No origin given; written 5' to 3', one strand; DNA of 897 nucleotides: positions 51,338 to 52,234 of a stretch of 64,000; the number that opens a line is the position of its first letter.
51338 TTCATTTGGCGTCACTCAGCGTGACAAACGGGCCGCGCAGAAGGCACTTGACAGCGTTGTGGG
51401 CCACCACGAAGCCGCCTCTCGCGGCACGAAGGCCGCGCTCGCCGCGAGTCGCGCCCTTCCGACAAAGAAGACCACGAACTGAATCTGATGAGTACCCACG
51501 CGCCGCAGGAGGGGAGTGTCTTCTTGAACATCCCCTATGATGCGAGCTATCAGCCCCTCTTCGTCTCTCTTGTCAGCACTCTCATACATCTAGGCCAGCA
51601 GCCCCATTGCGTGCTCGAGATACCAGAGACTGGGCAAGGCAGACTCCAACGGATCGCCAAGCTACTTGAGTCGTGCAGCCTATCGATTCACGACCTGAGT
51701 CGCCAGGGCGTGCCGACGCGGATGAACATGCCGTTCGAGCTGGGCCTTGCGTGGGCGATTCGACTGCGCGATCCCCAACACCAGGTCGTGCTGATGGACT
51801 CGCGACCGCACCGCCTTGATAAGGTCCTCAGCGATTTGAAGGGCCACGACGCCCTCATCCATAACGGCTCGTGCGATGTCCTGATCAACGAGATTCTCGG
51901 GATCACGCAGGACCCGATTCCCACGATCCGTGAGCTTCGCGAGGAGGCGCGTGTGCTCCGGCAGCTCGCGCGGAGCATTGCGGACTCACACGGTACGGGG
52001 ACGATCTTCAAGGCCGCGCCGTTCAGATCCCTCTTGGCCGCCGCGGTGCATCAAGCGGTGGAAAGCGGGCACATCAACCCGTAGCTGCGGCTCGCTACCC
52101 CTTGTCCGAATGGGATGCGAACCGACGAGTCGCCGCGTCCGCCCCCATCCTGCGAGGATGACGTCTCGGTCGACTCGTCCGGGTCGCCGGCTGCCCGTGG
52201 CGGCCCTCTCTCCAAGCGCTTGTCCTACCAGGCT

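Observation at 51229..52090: A ~0.86-kb low-GC two-gene insert carrying a TIR-like protein and a lysine-rich mini-protein sits between aor and rbsK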

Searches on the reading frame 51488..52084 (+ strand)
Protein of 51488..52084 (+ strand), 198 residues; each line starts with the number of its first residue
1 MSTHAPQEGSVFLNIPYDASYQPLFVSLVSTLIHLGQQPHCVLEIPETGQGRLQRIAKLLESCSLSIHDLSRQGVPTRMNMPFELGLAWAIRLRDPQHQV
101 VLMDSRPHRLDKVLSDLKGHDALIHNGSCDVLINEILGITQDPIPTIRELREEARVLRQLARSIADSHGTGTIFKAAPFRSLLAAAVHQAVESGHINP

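Call 5: search_protein_families(library=pfam, proteins=[window:51488-52084:+], max_evalue=10)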
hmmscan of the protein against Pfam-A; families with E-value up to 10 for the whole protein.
window:51488-52084:+ (198 aa): 0 families

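Call 6: search_protein_families(library=padloc, proteins=[window:51488-52084:+], max_evalue=10)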
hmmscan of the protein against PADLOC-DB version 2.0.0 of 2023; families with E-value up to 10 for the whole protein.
window:51488-52084:+ (198 aa): 2 families
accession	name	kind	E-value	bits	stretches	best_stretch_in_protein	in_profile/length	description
PDLC02971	SP_VI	-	0.036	12.3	1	103-150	23-66/72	-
PDLC02680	DndH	-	0.059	8.6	1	74-151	483-563/1567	DndH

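Call 7: search_protein_families(library=ncbifam, proteins=[window:51488-52084:+], max_evalue=10)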
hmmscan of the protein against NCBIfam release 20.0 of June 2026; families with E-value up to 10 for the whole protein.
window:51488-52084:+ (198 aa): 0 families

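Call 8: search_protein_families(library=phrogs, proteins=[window:51488-52084:+], max_evalue=10)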
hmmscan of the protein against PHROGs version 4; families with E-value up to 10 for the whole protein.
window:51488-52084:+ (198 aa): 0 families

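Call 9: find_homologous_proteins(query=window:51488-52084:+, max_evalue=0.01)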
Query window:51488-52084:+ (198 aa): 1313 proteins with E <= 0.01 among 1516 candidates; the best 120 are listed.
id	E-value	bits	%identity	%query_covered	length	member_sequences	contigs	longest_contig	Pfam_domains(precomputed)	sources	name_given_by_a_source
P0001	1.9e-96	339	99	79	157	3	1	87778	-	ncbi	ncbi:MAG: hypothetical protein AB1778_02840 [Candidatus Bipolaricaulota bacterium]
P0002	1.7e-75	271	64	96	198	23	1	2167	-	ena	-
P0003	1.6e-73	265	61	97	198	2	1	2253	-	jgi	-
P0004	1.2e-63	232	57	100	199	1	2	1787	-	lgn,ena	-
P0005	1.5e-62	229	61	95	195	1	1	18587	-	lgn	-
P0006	8.1e-60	220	55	100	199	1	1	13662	-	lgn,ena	-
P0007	1.5e-59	219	53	94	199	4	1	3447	-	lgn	-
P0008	3.0e-59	218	54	97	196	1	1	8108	-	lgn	-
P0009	3.3e-59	218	56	95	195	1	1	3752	-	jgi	jgi:hypothetical protein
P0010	1.2e-58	216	56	94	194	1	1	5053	-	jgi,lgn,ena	-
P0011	1.9e-58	215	52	100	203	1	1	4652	-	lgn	-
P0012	4.9e-58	214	55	99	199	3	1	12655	-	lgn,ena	-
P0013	5.0e-58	214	57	95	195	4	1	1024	-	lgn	-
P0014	5.5e-58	214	51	95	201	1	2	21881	-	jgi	jgi:hypothetical protein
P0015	7.9e-58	213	58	95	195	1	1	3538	-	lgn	-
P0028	1.5e-54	203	51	95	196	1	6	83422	-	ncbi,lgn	ncbi:MAG: hypothetical protein ABI609_03565 [Acidobacteriota bacterium]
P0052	6.9e-50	187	51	96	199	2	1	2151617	-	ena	-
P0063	2.0e-47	179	51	98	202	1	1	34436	-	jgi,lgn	jgi:hypothetical protein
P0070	2.5e-46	176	49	95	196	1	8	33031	-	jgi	-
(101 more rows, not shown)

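Call 13: find_encoding_contigs(protein=P0028, flank=5000, max_places=3)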
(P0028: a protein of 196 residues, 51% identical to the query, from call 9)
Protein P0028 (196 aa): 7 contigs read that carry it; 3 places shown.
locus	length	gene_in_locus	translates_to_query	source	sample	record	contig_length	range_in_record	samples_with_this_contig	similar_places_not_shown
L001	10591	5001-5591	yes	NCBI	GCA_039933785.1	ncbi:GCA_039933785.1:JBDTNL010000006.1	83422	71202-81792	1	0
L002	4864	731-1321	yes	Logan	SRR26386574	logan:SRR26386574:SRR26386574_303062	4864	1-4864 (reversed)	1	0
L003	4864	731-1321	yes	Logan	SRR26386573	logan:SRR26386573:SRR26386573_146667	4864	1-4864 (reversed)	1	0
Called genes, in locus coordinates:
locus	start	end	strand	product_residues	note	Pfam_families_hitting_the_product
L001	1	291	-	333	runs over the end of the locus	-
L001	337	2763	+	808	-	PF00069:Pkinase, PF01636:APH (faint), PF07714:PK_Tyr_Ser-Thr, PF00069:Pkinase, PF07714:PK_Tyr_Ser-Thr, PF14559:TPR_19 (faint)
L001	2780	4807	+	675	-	PF10647:Gmad1 (faint), PF25174:Beta-prop_THOC3 (faint), PF26550:Tricorn_2nd (weak), PF00930:DPPIV_N (faint), PF26549:Tricorn_N, PF07676:PD40, PF00326:Peptidase_S9, PF01738:DLH (weak), +4 more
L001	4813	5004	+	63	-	-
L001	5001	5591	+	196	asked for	-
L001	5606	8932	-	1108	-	PF00580:UvrD-helicase, PF13245:AAA_19, PF13361:UvrD_C, PF13538:UvrD_C_2 (faint), PF12705:PDDEXK_1 (weak)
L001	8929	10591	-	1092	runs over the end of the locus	PF12705:PDDEXK_1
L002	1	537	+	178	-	?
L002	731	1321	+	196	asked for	-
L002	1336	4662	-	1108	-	PF00580:UvrD-helicase, PF13245:AAA_19, PF13361:UvrD_C, PF13538:UvrD_C_2 (faint), PF12705:PDDEXK_1 (weak)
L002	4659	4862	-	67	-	?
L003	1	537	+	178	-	?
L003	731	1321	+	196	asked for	-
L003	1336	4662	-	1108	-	PF00580:UvrD-helicase, PF13245:AAA_19, PF13361:UvrD_C, PF13538:UvrD_C_2 (faint), PF12705:PDDEXK_1 (weak)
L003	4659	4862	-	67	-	?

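Call 14: find_encoding_contigs(protein=P0052, flank=5000, max_places=2)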
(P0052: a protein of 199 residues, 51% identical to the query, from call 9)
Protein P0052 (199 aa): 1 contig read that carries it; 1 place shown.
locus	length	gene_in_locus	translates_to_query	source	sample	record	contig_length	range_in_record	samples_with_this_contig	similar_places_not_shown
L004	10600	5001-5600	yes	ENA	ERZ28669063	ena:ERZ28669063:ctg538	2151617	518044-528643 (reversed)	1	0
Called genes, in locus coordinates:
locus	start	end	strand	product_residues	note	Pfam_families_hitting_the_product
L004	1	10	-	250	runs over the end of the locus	PF01425:Amidase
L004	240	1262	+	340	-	-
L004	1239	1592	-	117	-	-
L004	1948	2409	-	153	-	PF02803:Thiolase_C, PF22691:Thiolase_C_1 (faint)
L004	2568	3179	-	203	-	PF00108:Thiolase_N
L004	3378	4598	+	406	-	PF02515:CoA_transf_3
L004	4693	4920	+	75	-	-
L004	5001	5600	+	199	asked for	-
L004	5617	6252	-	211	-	PF00702:Hydrolase, PF13419:HAD_2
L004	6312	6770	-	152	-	PF13577:SnoaL_4, PF12680:SnoaL_2 (weak)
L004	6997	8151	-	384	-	PF00346:Complex1_49kDa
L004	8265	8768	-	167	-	PF00329:Complex1_30kDa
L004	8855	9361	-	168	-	PF01058:Oxidored_q6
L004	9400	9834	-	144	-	PF00507:Oxidored_q4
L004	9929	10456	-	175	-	PF02082:Rrf2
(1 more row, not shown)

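Call 17: find_encoding_contigs(protein=P0063, flank=5000, max_places=2)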
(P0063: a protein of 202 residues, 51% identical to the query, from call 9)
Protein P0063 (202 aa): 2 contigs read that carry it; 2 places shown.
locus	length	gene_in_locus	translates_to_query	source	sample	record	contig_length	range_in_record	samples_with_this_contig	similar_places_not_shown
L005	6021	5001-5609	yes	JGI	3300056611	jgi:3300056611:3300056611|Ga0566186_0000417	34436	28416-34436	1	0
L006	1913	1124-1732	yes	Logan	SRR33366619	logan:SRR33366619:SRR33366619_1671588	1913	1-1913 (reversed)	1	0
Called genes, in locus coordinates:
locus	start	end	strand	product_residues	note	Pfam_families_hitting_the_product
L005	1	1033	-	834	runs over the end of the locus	PF07690:MFS_1, PF01564:Spermine_synth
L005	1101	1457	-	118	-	PF04480:DUF559, PF18741:MTES_1575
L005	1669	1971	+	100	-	PF01909:NTP_transf_2, PF18765:Polbeta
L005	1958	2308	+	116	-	PF01934:HepT-like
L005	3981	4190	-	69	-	-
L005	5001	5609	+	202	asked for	-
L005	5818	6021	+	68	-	?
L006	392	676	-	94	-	-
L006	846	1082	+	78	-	-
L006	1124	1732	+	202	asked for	-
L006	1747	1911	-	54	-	?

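Call 18: find_encoding_contigs(protein=P0070, flank=5000, max_places=3)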
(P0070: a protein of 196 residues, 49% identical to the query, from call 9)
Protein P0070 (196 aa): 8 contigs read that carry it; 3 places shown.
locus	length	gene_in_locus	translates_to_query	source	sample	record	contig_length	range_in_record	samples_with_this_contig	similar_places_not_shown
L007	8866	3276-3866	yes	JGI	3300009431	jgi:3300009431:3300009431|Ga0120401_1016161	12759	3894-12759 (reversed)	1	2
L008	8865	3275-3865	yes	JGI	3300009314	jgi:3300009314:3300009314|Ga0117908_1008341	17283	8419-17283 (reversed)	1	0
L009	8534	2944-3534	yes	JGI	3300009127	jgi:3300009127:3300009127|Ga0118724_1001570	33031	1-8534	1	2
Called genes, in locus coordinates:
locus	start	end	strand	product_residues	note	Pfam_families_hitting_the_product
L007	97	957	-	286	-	-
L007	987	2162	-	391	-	-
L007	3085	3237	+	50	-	-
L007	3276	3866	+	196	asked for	-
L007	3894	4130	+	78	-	-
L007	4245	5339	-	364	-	PF01408:GFO_IDH_MocA, PF02894:GFO_IDH_MocA_C, PF22725:GFO_IDH_MocA_C3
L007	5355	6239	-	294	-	PF01048:PNP_UDP_1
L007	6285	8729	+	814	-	PF12705:PDDEXK_1 (weak), PF00270:DEAD (weak), PF04851:ResIII (faint), PF06733:DEAD_2, PF13307:Helicase_C_2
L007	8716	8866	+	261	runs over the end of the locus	PF13531:SBP_bac_11, PF01547:SBP_bac_1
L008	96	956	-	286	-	-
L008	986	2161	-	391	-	-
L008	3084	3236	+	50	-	-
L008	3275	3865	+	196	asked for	-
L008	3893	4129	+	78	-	-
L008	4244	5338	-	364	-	PF01408:GFO_IDH_MocA, PF02894:GFO_IDH_MocA_C, PF22725:GFO_IDH_MocA_C3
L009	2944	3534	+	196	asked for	-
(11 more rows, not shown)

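Call 19: predict_structure(alignment_id=A1)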
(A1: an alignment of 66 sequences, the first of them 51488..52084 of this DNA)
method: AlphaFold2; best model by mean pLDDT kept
length: 198 residues; sequences in the alignment: 66
mean_pLDDT: 91.9   pTM: 0.89
mean pLDDT of the five models: 91.9, 91.6, 90.1, 90.1, 89.2
residues with pLDDT >= 90: 152; 70-90: 36; 50-70: 8; < 50: 2
segments of 3 or more residues with pLDDT < 50: none
pLDDT, mean of each block of 10 residues (from residue 1): 76 95 98 98 90 93 96 66 90 95 90 80 95 96 93 98 98 97 98 97
secondary structure, 60 per line:
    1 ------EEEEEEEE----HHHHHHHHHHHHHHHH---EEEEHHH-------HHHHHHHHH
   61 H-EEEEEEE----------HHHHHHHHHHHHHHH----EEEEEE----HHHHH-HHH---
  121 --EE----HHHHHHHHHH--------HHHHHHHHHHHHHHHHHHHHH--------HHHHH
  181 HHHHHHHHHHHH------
elements in order: E7-14 H19-34 E38-41 H52-61 E63-69 H80-94 E99-104 H109-113 H129-138 H147-167 H176-192

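Call 20: find_related_loci(query=A1, collection=genome_contigs, flank=6000)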
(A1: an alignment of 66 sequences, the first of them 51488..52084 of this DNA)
Query A1 (198 aa) in genome_contigs; peptide patterns used: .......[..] (x = any residue, [..] = any of these).
600 stretches matched a pattern (row limit reached: there are more); 584 encode a relative of the query (tblastn E <= 1e-3); the best 80 are kept; 80 distinct loci.
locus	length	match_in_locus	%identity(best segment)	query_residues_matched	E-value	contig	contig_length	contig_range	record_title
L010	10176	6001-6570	52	9-198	3e-62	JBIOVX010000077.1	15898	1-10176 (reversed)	MAG: Thermoanaerobaculia bacterium isolate MAG097 k127_2193779, whole genome shotgun sequence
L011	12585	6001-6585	48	6-198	5e-60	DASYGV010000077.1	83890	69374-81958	MAG TPA_asm: Thermoanaerobaculia bacterium isolate SMAG_U4223 k141_1355327, whole genome shotgun sequence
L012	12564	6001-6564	52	10-197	1e-59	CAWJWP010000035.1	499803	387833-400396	MAG: Thermoanaerobaculia bacterium isolate MFD09206.bin.1.107 genome assembly, contig: contig_668, whole genome shotgun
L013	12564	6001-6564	52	10-197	5e-59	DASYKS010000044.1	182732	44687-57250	MAG TPA_asm: Thermoanaerobaculia bacterium isolate SMAG_U4328 k141_1353402, whole genome shotgun sequence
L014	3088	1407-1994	47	2-196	2e-57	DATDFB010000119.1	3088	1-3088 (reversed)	MAG TPA_asm: Thermoanaerobaculia bacterium isolate SMAG_U215 k141_1469904, whole genome shotgun sequence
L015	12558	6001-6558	48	6-190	6e-56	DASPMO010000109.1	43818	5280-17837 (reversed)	MAG TPA_asm: Thermoanaerobaculia bacterium isolate SMAG_U12094 k141_173349, whole genome shotgun sequence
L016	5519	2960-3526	50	7-196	1e-55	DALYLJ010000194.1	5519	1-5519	MAG TPA_asm: Lysobacteraceae bacterium isolate CTOTU46671 NODE_2833_length_5519_cov_6.253660, whole genome shotgun seque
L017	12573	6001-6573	51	10-198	4e-55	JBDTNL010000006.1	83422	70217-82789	MAG: Acidobacteriota bacterium isolate cluster3_bin.15 NODE_531_length_83422_cov_46.691581, whole genome shotgun sequenc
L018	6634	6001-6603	44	1-196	9e-49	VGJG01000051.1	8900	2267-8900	MAG: Candidatus Aminicenantes bacterium isolate M_DeepCast_400m_m2_293 M_DeepCast_400m_m2_293_Ga0194112_10015731, whole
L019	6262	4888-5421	48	10-186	1e-48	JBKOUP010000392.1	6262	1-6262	MAG: Acidobacteriota bacterium isolate GM_HAYS_MAG_00023 GM_HAYS_000000876383, whole genome shotgun sequence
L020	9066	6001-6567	43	11-198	4e-47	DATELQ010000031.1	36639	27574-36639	MAG TPA_asm: Thermoanaerobaculia bacterium isolate SMAG_U8920 k141_1485837, whole genome shotgun sequence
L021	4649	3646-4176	46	24-198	2e-46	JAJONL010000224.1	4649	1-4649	MAG: Nitrospira sp. isolate C_No_T20_B_bin.40 scaffold_84707, whole genome shotgun sequence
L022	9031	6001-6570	42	10-198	5e-46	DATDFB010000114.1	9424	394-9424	MAG TPA_asm: Thermoanaerobaculia bacterium isolate SMAG_U215 k141_986379, whole genome shotgun sequence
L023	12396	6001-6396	55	10-141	9e-46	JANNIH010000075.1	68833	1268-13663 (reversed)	MAG: Holophagales bacterium isolate SOY_6_C_metabat_145 SOY_6_C_k141_462108, whole genome shotgun sequence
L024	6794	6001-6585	41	5-197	1e-45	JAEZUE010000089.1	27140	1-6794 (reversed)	MAG: Verrucomicrobia bacterium isolate OH_PDB_75 k127_62630, whole genome shotgun sequence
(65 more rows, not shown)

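Call 27: search_solved_structures(query=A1, max_evalue=10, show_alignments=3)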
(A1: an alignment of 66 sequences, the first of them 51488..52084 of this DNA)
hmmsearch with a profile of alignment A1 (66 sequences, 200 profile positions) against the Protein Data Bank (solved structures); distinct sequences matched with E-value up to 10: 11.
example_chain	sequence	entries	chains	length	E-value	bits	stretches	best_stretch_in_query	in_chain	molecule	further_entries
3jqh_A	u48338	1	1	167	0.14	14.7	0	142-178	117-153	C-type lectin domain family 4 member M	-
1enw_A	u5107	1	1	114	0.2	14.2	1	115-179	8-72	TRANSCRIPTION ELONGATION FACTOR S-II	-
6ulg_F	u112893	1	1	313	0.27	13.8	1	100-185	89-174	Ras-related GTP-binding protein A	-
6ces_A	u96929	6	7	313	0.27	13.8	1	100-185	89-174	Ras-related GTP-binding protein A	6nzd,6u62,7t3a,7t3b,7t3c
6s6a_A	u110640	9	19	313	0.27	13.8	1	100-185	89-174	Ras-related GTP-binding protein A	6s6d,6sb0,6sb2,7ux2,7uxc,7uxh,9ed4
6wj2_F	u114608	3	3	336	0.3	13.6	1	100-185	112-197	Ras-related GTP-binding protein A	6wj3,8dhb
1y1v_S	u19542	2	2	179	0.58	12.7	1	115-179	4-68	Transcription elongation factor S-II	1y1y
3po3_S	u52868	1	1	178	0.59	12.7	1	116-179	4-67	Transcription elongation factor S-II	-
5fmf_2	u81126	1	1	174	1.3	11.5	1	119-179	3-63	TRANSCRIPTION ELONGATION FACTOR S-II, DST1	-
1pqv_S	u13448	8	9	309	1.4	11.4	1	115-178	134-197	Transcription elongation factor S-II | Transcription elongation factor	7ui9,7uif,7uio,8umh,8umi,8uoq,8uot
5cwo_A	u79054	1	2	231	5.4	9.5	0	130-173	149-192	Designed helical repeat protein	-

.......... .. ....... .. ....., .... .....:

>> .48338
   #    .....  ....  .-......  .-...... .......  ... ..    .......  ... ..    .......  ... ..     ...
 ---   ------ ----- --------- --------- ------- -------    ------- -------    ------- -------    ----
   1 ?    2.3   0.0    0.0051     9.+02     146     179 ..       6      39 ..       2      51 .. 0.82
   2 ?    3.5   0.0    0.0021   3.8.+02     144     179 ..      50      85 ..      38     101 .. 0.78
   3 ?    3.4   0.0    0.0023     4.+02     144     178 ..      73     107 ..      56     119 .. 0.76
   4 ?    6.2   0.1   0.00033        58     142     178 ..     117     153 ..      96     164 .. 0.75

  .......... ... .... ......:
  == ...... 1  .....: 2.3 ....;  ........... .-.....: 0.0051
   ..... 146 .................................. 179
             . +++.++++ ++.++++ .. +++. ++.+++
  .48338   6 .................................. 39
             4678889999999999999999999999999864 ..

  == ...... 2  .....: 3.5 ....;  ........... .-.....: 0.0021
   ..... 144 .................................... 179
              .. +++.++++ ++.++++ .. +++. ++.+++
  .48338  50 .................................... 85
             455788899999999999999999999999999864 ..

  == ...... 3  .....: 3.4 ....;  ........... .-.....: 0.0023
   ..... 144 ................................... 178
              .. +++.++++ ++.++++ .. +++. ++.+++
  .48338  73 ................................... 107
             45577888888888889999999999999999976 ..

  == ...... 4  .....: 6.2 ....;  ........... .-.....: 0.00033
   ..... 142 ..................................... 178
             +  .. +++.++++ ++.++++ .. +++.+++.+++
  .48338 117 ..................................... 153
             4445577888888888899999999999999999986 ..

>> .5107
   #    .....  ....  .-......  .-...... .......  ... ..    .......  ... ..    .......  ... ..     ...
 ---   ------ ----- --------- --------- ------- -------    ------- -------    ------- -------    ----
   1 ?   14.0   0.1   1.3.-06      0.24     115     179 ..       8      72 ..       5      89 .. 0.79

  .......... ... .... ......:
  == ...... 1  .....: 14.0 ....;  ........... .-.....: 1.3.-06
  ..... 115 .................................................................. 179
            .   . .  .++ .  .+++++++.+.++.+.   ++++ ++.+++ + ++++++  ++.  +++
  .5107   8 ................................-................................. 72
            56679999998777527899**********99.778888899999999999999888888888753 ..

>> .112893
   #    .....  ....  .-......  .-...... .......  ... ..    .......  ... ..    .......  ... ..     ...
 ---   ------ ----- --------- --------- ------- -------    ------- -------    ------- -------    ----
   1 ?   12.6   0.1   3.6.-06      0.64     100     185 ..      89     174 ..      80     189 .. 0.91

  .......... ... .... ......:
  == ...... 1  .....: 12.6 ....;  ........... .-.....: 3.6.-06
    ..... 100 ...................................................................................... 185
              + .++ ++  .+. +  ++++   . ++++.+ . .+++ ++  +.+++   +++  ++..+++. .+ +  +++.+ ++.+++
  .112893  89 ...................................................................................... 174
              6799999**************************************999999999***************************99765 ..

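Call 32: fold_search(model_id=the predicted structure, library=pdb)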
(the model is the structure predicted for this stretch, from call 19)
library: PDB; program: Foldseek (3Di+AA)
matches with E <= 10: 1413; with E <= 0.001: 9
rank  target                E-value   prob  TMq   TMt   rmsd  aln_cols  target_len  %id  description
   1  8qlp_E                7.3e-05  1.00  0.56  0.29   4.6       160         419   16  CryoEM structure of the RNA/DNA bound SPARTA (BabAgo/TIR-APAZ) tetrameric complex (released 2024-01-31)
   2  8i87_C                2.4e-04  1.00  0.49  0.26   5.5       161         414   20  Cryo-EM structure of TIR-APAZ/Ago-gRNA-DNA complex (released 2023-07-19)
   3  8isy_B                3.1e-04  1.00  0.52  0.26   5.5       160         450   18  Cryo-EM structure of free-state Crt-SPARTA (released 2023-10-18)
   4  8qlp_M                3.5e-04  1.00  0.56  0.29   4.6       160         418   16  CryoEM structure of the RNA/DNA bound SPARTA (BabAgo/TIR-APAZ) tetrameric complex (released 2024-01-31)
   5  8oz6_A                3.5e-04  1.00  0.52  0.27   5.5       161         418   17  cryoEM structure of SPARTA complex ligand-free (released 2023-08-16)
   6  8ifl_A                6.3e-04  1.00  0.55  0.29   4.3       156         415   16  Cryo-EM structure of tetrameric SPARTA gRNA-ssDNA target complex in state 1 (released 2024-01-17)
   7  8u72_B                7.0e-04  1.00  0.49  0.25   3.9       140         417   18  Cryo-EM structure of the SPARTA oligomer with guide RNA and target DNA (released 2024-06-12)
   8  8u72_F                7.4e-04  1.00  0.50  0.27   5.9       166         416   16  Cryo-EM structure of the SPARTA oligomer with guide RNA and target DNA (released 2024-06-12)
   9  8z92_E                8.6e-04  1.00  0.53  0.28   5.2       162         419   18  Crystal structure of CrtAgo/TIR-APAZ in complex with guide DNA and 16-nt target DNA (released 2025-03-12)
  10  8spo_E                1.0e-03  1.00  0.51  0.29   5.1       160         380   17  Tetramerized activation of MapSPARTA bound with NAD+ (released 2023-08-23)
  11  8i87_A                1.3e-03  1.00  0.50  0.27   5.2       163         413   16  Cryo-EM structure of TIR-APAZ/Ago-gRNA-DNA complex (released 2023-07-19)
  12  8spo_I                1.5e-03  1.00  0.50  0.29   4.9       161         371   16  Tetramerized activation of MapSPARTA bound with NAD+ (released 2023-08-23)
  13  8ffi_A                1.6e-03  1.00  0.49  0.26   5.2       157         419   15  Structure of tetramerized MapSPARTA upon guide RNA-mediated target DNA binding (released 2023-08-23)
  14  8qlo_A                1.8e-03  1.00  0.52  0.26   5.2       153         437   16  CryoEM structure of the apo SPARTA (BabAgo/TIR-APAZ) complex (released 2024-01-31)
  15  8ifl_F                2.2e-03  1.00  0.45  0.24   5.6       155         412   17  Cryo-EM structure of tetrameric SPARTA gRNA-ssDNA target complex in state 1 (released 2024-01-17)
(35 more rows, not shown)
